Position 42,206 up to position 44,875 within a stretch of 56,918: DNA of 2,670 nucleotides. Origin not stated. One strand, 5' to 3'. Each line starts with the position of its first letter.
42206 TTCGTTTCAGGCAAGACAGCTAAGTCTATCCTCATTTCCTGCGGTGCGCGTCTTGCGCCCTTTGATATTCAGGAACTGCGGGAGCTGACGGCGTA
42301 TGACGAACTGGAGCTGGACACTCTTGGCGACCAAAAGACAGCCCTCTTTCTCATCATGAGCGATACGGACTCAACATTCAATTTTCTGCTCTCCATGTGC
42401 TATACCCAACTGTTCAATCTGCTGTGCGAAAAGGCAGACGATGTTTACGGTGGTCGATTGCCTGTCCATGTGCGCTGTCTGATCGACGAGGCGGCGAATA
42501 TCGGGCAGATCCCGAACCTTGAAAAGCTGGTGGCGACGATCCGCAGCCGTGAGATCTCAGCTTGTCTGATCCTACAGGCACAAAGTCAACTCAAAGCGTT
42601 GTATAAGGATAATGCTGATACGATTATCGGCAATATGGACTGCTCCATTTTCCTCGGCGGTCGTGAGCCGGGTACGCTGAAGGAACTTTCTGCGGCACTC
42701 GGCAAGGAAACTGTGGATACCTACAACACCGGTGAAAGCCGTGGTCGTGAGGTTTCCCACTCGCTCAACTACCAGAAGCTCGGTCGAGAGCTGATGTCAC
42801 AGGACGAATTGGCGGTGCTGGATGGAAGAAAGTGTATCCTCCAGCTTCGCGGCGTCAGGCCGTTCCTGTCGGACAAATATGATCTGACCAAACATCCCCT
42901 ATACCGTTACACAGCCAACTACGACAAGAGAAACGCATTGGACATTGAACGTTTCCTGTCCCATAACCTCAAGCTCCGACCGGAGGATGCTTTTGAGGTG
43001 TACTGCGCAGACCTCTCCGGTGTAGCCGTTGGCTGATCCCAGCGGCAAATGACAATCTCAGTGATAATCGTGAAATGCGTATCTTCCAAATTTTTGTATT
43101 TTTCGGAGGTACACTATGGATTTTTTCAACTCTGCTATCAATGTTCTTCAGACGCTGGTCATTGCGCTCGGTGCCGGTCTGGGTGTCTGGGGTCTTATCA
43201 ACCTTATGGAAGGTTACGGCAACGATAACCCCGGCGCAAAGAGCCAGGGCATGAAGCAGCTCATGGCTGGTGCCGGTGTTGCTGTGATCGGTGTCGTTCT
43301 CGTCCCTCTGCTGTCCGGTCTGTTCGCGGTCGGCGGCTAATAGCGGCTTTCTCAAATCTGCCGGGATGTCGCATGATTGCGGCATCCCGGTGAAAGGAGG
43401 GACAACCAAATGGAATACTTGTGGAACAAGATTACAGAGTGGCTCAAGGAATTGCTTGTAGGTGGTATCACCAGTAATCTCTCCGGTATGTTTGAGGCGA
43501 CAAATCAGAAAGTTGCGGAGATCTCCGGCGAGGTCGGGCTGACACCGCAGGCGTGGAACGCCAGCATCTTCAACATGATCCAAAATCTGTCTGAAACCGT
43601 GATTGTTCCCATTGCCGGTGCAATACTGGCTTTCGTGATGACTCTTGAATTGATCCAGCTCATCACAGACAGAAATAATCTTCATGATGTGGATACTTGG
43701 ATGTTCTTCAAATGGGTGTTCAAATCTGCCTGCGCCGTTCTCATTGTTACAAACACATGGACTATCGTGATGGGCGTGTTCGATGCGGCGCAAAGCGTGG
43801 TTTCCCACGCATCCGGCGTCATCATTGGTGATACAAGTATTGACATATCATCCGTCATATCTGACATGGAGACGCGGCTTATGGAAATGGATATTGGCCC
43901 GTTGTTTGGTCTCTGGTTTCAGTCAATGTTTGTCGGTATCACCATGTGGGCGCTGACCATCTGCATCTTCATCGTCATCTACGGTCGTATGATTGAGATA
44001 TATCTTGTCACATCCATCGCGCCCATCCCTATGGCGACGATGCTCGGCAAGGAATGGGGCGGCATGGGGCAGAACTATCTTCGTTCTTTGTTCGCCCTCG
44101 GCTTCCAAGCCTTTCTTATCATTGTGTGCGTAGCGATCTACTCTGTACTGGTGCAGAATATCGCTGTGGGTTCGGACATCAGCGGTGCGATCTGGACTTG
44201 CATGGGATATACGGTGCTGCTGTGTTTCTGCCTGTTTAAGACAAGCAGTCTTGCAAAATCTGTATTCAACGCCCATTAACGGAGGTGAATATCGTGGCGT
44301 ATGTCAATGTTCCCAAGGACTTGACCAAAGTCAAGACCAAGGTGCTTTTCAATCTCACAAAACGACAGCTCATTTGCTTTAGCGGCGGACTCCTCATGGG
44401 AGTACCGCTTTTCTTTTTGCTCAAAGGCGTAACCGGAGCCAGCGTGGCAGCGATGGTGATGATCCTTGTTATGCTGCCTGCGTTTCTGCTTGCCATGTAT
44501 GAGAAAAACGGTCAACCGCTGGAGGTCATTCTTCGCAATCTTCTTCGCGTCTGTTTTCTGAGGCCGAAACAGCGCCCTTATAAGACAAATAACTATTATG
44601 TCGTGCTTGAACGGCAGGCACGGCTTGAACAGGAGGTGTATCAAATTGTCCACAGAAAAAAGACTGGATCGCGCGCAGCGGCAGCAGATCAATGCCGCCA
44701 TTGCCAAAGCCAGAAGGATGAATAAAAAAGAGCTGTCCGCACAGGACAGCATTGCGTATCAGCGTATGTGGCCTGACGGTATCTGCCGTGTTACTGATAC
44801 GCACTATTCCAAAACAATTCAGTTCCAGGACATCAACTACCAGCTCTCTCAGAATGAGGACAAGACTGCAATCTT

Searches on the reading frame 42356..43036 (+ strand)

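Call 13: search_protein_families(library=ncbifam, proteins=[window:42356-43036:+], max_evalue=0.001)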
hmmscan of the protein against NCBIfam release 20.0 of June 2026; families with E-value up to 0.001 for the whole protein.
window:42356-43036:+ (226 aa): 9 families
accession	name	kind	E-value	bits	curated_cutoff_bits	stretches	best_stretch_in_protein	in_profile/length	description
NF045973.1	conju_CD1115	equivalog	4.9e-68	230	250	1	1-183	255-441/442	VirD4-like conjugal transfer protein, CD1115 family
TIGR02759.1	TraD_Ftype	equivalog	1.7e-11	43.6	521.35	1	41-171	411-545/566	type IV conjugative transfer system coupling protein TraD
NF041326.1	Bacteroid_MobC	subfamily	3e-08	32.5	900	1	42-121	461-539/655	conjugal transfer protein MobC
NF010424.0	PRK13850.1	equivalog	3.2e-08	32.2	681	1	38-174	390-527/670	type IV secretion system ATPase VirD4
NF010394.0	PRK13822.1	subfamily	2.8e-05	23.1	443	1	33-153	473-596/643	conjugal transfer coupling protein TraG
TIGR02767.1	TraG-Ti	equivalog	0.00023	20.1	686.2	1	38-141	466-573/623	Ti-type conjugative transfer system protein TraG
TIGR03743.1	SXT_TraD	subfamily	0.00025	19.7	366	1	36-133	485-583/636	conjugative transfer system coupling protein TraD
NF010472.0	PRK13897.1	equivalog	0.00037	19.2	728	1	11-174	383-547/657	type IV secretion system component VirD4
NF010450.0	PRK13876.1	subfamily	0.00049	18.4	674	1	40-174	403-540/667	IncP-type conjugal transfer protein TraG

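Call 27: search_protein_families(library=pfam, proteins=[window:42356-43036:+], max_evalue=0.01)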
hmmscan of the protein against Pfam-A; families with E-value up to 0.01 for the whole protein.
window:42356-43036:+ (226 aa): 3 families
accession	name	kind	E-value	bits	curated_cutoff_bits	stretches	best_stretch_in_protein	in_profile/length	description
PF12696.13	TraG-D_C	-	1e-34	119.6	22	1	38-156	1-125/126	TraM recognition site of TraD and TraG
PF02534.20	T4SS-DNA_transf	-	9.3e-23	81.2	20.1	1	10-174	277-442/468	Type IV secretory system Conjugative DNA transfer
PF10412.15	TrwB_AAD_bind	-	4.5e-12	46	20.5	1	42-165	249-376/387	Type IV secretion-system coupling protein DNA-binding domain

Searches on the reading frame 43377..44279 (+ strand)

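Call 13: search_protein_families(library=ncbifam, proteins=[window:43377-44279:+], max_evalue=0.001)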
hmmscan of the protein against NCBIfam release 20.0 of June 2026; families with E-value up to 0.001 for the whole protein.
window:43377-44279:+ (300 aa): 0 families

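Call 27: search_protein_families(library=pfam, proteins=[window:43377-44279:+], max_evalue=0.01)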
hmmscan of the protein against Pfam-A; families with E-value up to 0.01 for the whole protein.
window:43377-44279:+ (300 aa): 2 families
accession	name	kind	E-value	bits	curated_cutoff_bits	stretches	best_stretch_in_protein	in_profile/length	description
PF19478.4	TrbL_2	-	2.4e-52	177.7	27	1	43-216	2-174/174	TrbL/VirB6 plasmid conjugal transfer like protein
PF04610.19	TrbL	-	0.00042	20.6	25.9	1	109-286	23-212/215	TrbL/VirB6 plasmid conjugal transfer protein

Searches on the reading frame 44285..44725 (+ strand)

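Call 13: search_protein_families(library=ncbifam, proteins=[window:44285-44725:+], max_evalue=0.001)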
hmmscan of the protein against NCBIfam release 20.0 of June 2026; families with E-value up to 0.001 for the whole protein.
window:44285-44725:+ (146 aa): 0 families

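Call 27: search_protein_families(library=pfam, proteins=[window:44285-44725:+], max_evalue=0.01)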
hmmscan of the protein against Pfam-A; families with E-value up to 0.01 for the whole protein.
window:44285-44725:+ (146 aa): 1 family
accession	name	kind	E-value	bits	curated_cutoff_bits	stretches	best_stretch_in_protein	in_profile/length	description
PF12666.12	PrgI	-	4.7e-31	107.6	27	1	8-99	1-91/91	PrgI family protein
